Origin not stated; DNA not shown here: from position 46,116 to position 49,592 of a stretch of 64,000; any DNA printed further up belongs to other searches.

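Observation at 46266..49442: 1058-aa formate-dehydrogenase/NuoG-like fusion in which several cofactor motifs appear lost (possible pseudo-enzyme or electron-relay scaffold)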

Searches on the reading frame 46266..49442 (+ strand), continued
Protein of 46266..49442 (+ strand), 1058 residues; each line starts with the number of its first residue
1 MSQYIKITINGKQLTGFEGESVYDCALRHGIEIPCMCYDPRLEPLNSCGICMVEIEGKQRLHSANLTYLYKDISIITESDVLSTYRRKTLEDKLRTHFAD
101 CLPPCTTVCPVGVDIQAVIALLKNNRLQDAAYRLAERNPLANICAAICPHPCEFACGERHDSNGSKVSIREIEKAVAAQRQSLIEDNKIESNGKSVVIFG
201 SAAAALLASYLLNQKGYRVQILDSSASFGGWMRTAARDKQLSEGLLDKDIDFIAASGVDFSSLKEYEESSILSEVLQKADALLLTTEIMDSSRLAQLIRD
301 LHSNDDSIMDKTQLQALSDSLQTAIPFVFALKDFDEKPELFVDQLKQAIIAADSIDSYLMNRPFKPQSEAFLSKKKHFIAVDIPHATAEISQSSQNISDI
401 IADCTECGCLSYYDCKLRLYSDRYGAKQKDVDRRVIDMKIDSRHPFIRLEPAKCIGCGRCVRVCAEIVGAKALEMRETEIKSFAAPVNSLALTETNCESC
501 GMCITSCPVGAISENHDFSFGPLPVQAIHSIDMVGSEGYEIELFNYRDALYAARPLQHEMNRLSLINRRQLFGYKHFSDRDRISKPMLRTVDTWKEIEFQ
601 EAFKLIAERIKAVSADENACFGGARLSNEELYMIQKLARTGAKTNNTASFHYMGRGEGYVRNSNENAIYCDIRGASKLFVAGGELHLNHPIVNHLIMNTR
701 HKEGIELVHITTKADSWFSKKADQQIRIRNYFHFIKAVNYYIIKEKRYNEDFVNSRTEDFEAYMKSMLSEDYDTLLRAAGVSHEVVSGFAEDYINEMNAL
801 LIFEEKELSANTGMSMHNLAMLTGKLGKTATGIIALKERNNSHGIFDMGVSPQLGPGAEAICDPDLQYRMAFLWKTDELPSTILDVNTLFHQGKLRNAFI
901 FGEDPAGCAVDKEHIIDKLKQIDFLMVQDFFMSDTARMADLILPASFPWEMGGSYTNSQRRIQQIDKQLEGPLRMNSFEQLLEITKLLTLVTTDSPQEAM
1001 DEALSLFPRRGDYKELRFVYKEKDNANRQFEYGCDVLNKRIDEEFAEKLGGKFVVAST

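Call 9: find_homologous_proteins(query=window:46266-49442:+, max_evalue=1e-20)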
Query window:46266-49442:+ (1058 aa): 46 proteins with E <= 1e-20 among 8000 candidates.
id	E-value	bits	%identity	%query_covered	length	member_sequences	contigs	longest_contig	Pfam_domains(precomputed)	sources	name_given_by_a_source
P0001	0.0e+0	2334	96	100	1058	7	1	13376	PF14697.12,PF13510.12,PF00384.28,PF13450.13,PF14691.12,PF12837.13,PF00037.33,PF12838.13,PF22117.3,PF25160.2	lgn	-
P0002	0.0e+0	1205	57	74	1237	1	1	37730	PF14697.12,PF13510.12,PF00384.28,PF13450.13,PF14691.12,PF07992.21,PF00070.34,PF13738.13,PF12838.13,PF22117.3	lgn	-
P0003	0.0e+0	1204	59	70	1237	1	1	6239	PF14697.12,PF13510.12,PF00384.28,PF13450.13,PF14691.12,PF07992.21,PF00070.34,PF13738.13,PF12838.13,PF22117.3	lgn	-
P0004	0.0e+0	1200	57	74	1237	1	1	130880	PF14697.12,PF01266.31,PF13510.12,PF00384.28,PF13450.13,PF14691.12,PF07992.21,PF00070.34,PF13738.13,PF12838.13,PF22117.3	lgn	-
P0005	0.0e+0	1146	53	73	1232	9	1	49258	PF14697.12,PF00384.28,PF13450.13,PF07992.21,PF12837.13,PF00070.34,PF12838.13,PF22117.3,PF13510.12,PF14691.12,PF00037.33,PF13738.13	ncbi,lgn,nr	ncbi:MAG: FAD-dependent oxidoreductase [Bacteroidales bacterium]|nr:FAD-dependent oxidoreductase [Ba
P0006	0.0e+0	1142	54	70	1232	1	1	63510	PF14697.12,PF00384.28,PF13450.13,PF07992.21,PF12837.13,PF00070.34,PF12838.13,PF22117.3,PF13510.12,PF14691.12,PF00037.33,PF13738.13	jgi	jgi:formate dehydrogenase major subunit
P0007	5.2e-225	768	39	70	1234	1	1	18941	PF14697.12,PF13241.13,PF00384.28,PF13450.13,PF07992.21,PF00070.34,PF12838.13,PF22117.3,PF13510.12,PF14691.12,PF13738.13,PF04879.22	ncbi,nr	ncbi:MAG: FAD-dependent oxidoreductase [Bacteroidales bacterium]|nr:FAD-dependent oxidoreductase [Ba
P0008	4.2e-214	732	38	70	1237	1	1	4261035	PF14697.12,PF13510.12,PF00384.28,PF13450.13,PF14691.12,PF07992.21,PF00070.34,PF13738.13,PF12838.13,PF22117.3,PF04879.22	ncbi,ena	-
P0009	6.7e-211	721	38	70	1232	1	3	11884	PF14697.12,PF00384.28,PF13450.13,PF07992.21,PF00070.34,PF12838.13,PF22117.3,PF13510.12,PF01593.31,PF14691.12,PF13738.13,PF04879.22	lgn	-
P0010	4.6e-210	718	39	69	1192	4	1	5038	PF14697.12,PF00384.28,PF13450.13,PF07992.21,PF00070.34,PF12838.13,PF22117.3,PF01266.31,PF13510.12,PF01593.31,PF14691.12,PF00037.33,PF13738.13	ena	-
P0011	4.0e-208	712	37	73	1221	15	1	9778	PF14697.12,PF13510.12,PF00384.28,PF13450.13,PF14691.12,PF07992.21,PF00070.34,PF00037.33,PF13738.13,PF12838.13,PF22117.3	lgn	-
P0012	2.2e-204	700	37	74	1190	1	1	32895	PF14697.12,PF00384.28,PF13450.13,PF07992.21,PF00070.34,PF12838.13,PF22117.3,PF01266.31,PF13510.12,PF01593.31,PF14691.12,PF13738.13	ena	-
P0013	1.5e-196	674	37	71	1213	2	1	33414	PF14697.12,PF00384.28,PF13450.13,PF07992.21,PF00070.34,PF12838.13,PF22117.3,PF13510.12,PF14691.12,PF00037.33,PF13738.13,PF04879.22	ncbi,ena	-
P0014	7.9e-196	671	36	70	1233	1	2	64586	PF14697.12,PF00384.28,PF13450.13,PF07992.21,PF00070.34,PF12838.13,PF22117.3,PF13510.12,PF14691.12,PF00890.31,PF13738.13,PF04879.22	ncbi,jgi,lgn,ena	-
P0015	3.9e-186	639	35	75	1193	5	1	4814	PF14697.12,PF00384.28,PF13450.13,PF07992.21,PF00070.34,PF12838.13,PF22117.3,PF01946.24,PF01266.31,PF13510.12,PF14691.12,PF00890.31,PF00037.33,PF13738.13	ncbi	-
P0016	5.7e-155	536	30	69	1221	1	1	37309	PF14697.12,PF00384.28,PF13450.13,PF07992.21,PF12837.13,PF00070.34,PF12838.13,PF22117.3,PF13510.12,PF14691.12,PF00037.33,PF13738.13,PF04879.22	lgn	-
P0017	3.4e-90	322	23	64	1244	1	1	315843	PF00384.28,PF13450.13,PF07992.21,PF00070.34,PF22117.3,PF01494.26,PF12831.14,PF01266.31,PF13510.12,PF14691.12,PF13738.13,PF13187.12,PF04879.22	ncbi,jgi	ncbi:MAG TPA: FAD-dependent oxidoreductase [Myxococcales bacterium]|jgi:formate dehydrogenase major 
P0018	1.3e-83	300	24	62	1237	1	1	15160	PF14697.12,PF00384.28,PF13450.13,PF07992.21,PF00070.34,PF01266.31,PF13510.12,PF14691.12,PF00037.33,PF13738.13,PF01262.28,PF04879.22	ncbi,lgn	ncbi:MAG: molybdopterin-dependent oxidoreductase [Syntrophobacteria bacterium]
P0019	4.9e-74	268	32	26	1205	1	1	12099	PF13241.13,PF00384.28,PF13450.13,PF07992.21,PF00070.34,PF22117.3,PF01266.31,PF13510.12,PF01593.31,PF14691.12,PF00037.33,PF13738.13,PF13187.12,PF04879.22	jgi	jgi:formate dehydrogenase major subunit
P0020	3.5e-71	259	27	54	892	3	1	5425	PF13510.12,PF10588.15,PF00384.28,PF00037.33,PF01568.28,PF12838.13,PF22117.3,PF04879.22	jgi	-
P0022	5.9e-64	235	28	54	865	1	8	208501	PF13510.12,PF10588.15,PF00384.28,PF01568.28,PF12838.13,PF22117.3,PF04879.22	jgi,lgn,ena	-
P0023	1.8e-62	230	31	27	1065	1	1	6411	PF13450.13,PF07992.21,PF12837.13,PF00070.34,PF12838.13,PF22117.3,PF12831.14,PF01946.24,PF01266.31,PF13510.12,PF01593.31,PF14691.12,PF00037.33,PF13738.13,PF04879.22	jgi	jgi:formate dehydrogenase major subunit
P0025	4.3e-58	215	26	56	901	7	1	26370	PF13510.12,PF00384.28,PF00111.33,PF12837.13,PF00037.33,PF01568.28,PF12838.13,PF04879.22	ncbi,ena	-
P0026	1.2e-56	210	26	52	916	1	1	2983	PF14697.12,PF13510.12,PF00384.28,PF00111.33,PF00037.33,PF01568.28,PF12838.13,PF22117.3,PF13183.12,PF04879.22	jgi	-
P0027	7.2e-53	198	26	57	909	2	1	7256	PF14697.12,PF00384.28,PF00111.33,PF12837.13,PF12838.13,PF13534.12,PF22117.3,PF13510.12,PF00037.33,PF01568.28,PF13183.12,PF13187.12,PF04879.22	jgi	-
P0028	1.6e-50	190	25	50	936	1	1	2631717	PF14697.12,PF00384.28,PF00111.33,PF12838.13,PF13534.12,PF22117.3,PF13510.12,PF00037.33,PF01568.28,PF13183.12,PF13187.12,PF04879.22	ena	-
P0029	2.8e-50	189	25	59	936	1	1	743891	PF14697.12,PF13510.12,PF00384.28,PF00111.33,PF00037.33,PF01568.28,PF12838.13,PF22117.3,PF13183.12,PF13187.12,PF04879.22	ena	-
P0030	1.1e-49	187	25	53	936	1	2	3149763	PF14697.12,PF13510.12,PF00384.28,PF00111.33,PF00037.33,PF01568.28,PF12838.13,PF22117.3,PF13183.12,PF13187.12,PF04879.22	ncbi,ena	-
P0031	1.0e-48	184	26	53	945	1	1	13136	PF14697.12,PF00384.28,PF00111.33,PF12837.13,PF12838.13,PF22117.3,PF13510.12,PF12797.13,PF00037.33,PF01568.28,PF13237.12,PF13187.12,PF04879.22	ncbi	-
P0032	2.3e-48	183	24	50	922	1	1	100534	PF14697.12,PF13510.12,PF00384.28,PF00037.33,PF01568.28,PF12838.13,PF13534.12,PF13237.12,PF13183.12,PF13187.12,PF04879.22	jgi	jgi:formate dehydrogenase major subunit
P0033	1.1e-47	181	26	53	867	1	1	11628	PF14697.12,PF13510.12,PF10588.15,PF00384.28,PF00111.33,PF00037.33,PF01568.28,PF12838.13,PF22117.3,PF04879.22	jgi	-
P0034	8.6e-43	165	24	53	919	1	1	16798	PF14697.12,PF13510.12,PF00384.28,PF00111.33,PF00037.33,PF01568.28,PF12838.13,PF13237.12,PF13183.12,PF13187.12,PF04879.22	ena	-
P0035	2.1e-41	160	24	61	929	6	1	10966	PF14697.12,PF00384.28,PF00111.33,PF12838.13,PF22117.3,PF13510.12,PF00037.33,PF01568.28,PF13237.12,PF13183.12,PF13187.12,PF04879.22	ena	-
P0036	1.0e-39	154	24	50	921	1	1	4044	PF14697.12,PF13510.12,PF00384.28,PF12837.13,PF00037.33,PF01568.28,PF12838.13,PF13183.12,PF13187.12,PF04879.22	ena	-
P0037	9.4e-37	145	23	56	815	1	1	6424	PF13510.12,PF10588.15,PF00384.28,PF22117.3,PF04879.22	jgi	jgi:NADH-quinone oxidoreductase subunit G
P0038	2.3e-30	123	23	55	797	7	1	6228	PF13510.12,PF10588.15,PF00384.28,PF12838.13,PF22117.3,PF13237.12,PF04879.22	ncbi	-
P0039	2.8e-29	120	22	54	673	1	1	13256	PF14697.12,PF13510.12,PF10588.15,PF00384.28,PF12837.13,PF00037.33,PF12838.13,PF22117.3,PF13237.12,PF13187.12,PF04879.22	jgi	jgi:NADH dehydrogenase/NADH:ubiquinone oxidoreductase subunit G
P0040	4.4e-29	119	22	54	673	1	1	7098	PF14697.12,PF13510.12,PF10588.15,PF00384.28,PF12837.13,PF00037.33,PF12838.13,PF22117.3,PF13237.12,PF13187.12,PF04879.22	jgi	-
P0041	7.8e-29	118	23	54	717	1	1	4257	PF13510.12,PF22151.3,PF10588.15,PF00384.28,PF00111.33,PF22117.3,PF04879.22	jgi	jgi:NADH-quinone oxidoreductase chain G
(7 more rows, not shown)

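Call 12: find_encoding_contigs(protein=P0001, flank=10000, max_places=4)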
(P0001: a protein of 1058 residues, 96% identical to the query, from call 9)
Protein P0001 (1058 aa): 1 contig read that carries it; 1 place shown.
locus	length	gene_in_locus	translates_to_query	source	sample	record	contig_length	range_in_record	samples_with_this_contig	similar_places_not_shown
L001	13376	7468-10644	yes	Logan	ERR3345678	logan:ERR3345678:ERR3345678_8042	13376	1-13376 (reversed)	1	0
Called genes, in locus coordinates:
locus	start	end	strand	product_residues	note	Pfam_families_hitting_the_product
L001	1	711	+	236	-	?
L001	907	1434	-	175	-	PF07998:Peptidase_M54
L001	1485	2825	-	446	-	PF00072:Response_reg, PF00158:Sigma54_activat, PF01078:Mg_chelatase (faint), PF14532:Sigma54_activ_2, PF07728:AAA_5, PF00004:AAA (weak), PF25601:AAA_lid_14, PF02954:HTH_8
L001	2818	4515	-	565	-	PF00512:HisKA, PF02518:HATPase_c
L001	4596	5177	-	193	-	PF01597:GCV_H (weak)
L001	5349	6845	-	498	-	PF01597:GCV_H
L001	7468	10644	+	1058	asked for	PF13510:Fer2_4, PF00037:Fer4 (faint), PF12837:Fer4_6 (faint), PF14691:Fer4_20, PF12838:Fer4_7, PF14697:Fer4_21 (weak), PF22117:Fer4_Nqo3 (weak), PF00384:Molybdopterin, +2 more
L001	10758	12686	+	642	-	PF08378:NERD, PF00580:UvrD-helicase (faint), PF09848:SLFN-g3_helicase, PF13245:AAA_19 (weak)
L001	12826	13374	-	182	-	?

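Call 13: find_encoding_contigs(protein=P0004, flank=10000, max_places=3)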
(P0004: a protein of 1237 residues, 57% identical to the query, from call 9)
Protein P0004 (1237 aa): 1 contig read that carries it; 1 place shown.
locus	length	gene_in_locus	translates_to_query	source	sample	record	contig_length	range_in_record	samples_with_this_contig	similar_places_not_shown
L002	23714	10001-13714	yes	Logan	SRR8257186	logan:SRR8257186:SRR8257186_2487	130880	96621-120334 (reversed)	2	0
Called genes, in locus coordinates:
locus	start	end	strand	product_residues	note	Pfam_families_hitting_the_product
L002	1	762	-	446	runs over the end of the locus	PF00072:Response_reg, PF00158:Sigma54_activat, PF14532:Sigma54_activ_2, PF07724:AAA_2 (weak), PF07728:AAA_5, PF00004:AAA (weak), PF25601:AAA_lid_14, PF02954:HTH_8, +1 more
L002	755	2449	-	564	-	PF00672:HAMP (weak), PF00512:HisKA, PF02518:HATPase_c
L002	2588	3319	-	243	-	PF01597:GCV_H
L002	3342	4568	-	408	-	PF03916:NrfD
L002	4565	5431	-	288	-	PF13247:Fer4_11, PF00037:Fer4 (weak)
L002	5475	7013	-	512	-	PF01597:GCV_H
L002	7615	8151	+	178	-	PF01257:2Fe-2S_thioredx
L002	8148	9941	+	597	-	PF12837:Fer4_6 (faint), PF01512:Complex1_51K, PF10589:NADH_4Fe-4S, PF00037:Fer4 (weak), PF13237:Fer4_10, PF14697:Fer4_21, PF12838:Fer4_7 (weak), PF13187:Fer4_9 (weak), +1 more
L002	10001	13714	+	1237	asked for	PF13510:Fer2_4, PF14691:Fer4_20, PF01266:DAO (weak), PF07992:Pyr_redox_2, PF13450:NAD_binding_8, PF12838:Fer4_7 (weak), PF22117:Fer4_Nqo3, PF00384:Molybdopterin, +3 more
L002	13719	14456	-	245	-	PF00756:Esterase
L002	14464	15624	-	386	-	PF02786:CPSase_L_D2 (faint), PF13535:ATP-grasp_4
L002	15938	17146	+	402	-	PF13620:CarboxypepD_reg (weak), PF22904:NOMO1-like_2nd (weak), PF17210:SdrD_B, PF23623:GBD_IRG7_N (faint), PF18962:Por_Secre_tail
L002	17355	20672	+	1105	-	PF07719:TPR_2 (faint), PF13176:TPR_7 (faint), PF13181:TPR_8 (faint), PF13424:TPR_12 (weak), PF24885:TPR_NPHP3 (weak), PF00515:TPR_1 (weak), PF13424:TPR_12, PF12770:CHAT, +5 more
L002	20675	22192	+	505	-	PF00515:TPR_1 (faint), PF07719:TPR_2 (faint), PF13181:TPR_8 (faint), PF13424:TPR_12 (weak)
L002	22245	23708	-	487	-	-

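Call 16: find_encoding_contigs(protein=window:46266-49442:+, flank=10000, max_places=4)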
Protein window:46266-49442:+ (1058 aa): 5 contigs read that carry it; 3 places shown.
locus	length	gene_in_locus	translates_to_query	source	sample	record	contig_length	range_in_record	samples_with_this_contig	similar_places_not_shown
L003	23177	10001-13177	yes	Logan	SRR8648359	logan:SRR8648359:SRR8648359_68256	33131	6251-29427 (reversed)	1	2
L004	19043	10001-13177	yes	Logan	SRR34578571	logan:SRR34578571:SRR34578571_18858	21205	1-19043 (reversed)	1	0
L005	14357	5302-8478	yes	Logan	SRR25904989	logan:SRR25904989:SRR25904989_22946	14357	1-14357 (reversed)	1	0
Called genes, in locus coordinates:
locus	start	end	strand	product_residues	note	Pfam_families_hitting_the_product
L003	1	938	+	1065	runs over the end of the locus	PF13620:CarboxypepD_reg, PF13715:CarbopepD_reg_2, PF07715:Plug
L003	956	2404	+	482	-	PF12741:SusD-like, PF12771:SusD-like_2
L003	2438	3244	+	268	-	-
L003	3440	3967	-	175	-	PF07998:Peptidase_M54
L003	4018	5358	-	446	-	PF00072:Response_reg, PF00158:Sigma54_activat, PF01078:Mg_chelatase (faint), PF14532:Sigma54_activ_2, PF07728:AAA_5, PF00004:AAA (weak), PF25601:AAA_lid_14, PF02954:HTH_8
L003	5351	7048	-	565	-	PF00512:HisKA, PF02518:HATPase_c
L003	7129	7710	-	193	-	PF01597:GCV_H (weak)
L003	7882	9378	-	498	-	PF01597:GCV_H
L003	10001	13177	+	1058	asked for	PF13510:Fer2_4, PF00037:Fer4 (faint), PF12837:Fer4_6 (faint), PF14691:Fer4_20, PF12838:Fer4_7, PF14697:Fer4_21 (weak), PF22117:Fer4_Nqo3 (weak), PF00384:Molybdopterin, +2 more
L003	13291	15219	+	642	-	PF08378:NERD, PF00580:UvrD-helicase (faint), PF09848:SLFN-g3_helicase, PF13245:AAA_19 (weak)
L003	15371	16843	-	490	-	-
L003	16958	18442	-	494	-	-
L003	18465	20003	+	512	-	PF00587:tRNA-synt_2b, PF03129:HGTP_anticodon, PF09180:ProRS-C_1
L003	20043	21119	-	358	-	PF10988:DUF2807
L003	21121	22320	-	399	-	PF09411:PagL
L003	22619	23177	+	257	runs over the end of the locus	PF01503:PRA-PH (faint), PF03819:MazG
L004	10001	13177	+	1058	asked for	PF13510:Fer2_4, PF00037:Fer4 (faint), PF12837:Fer4_6 (faint), PF14691:Fer4_20, PF12838:Fer4_7, PF14697:Fer4_21 (weak), PF22117:Fer4_Nqo3 (weak), PF00384:Molybdopterin, +2 more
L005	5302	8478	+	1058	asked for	PF13510:Fer2_4, PF00037:Fer4 (faint), PF12837:Fer4_6 (faint), PF14691:Fer4_20, PF12838:Fer4_7, PF14697:Fer4_21 (weak), PF22117:Fer4_Nqo3 (weak), PF00384:Molybdopterin, +2 more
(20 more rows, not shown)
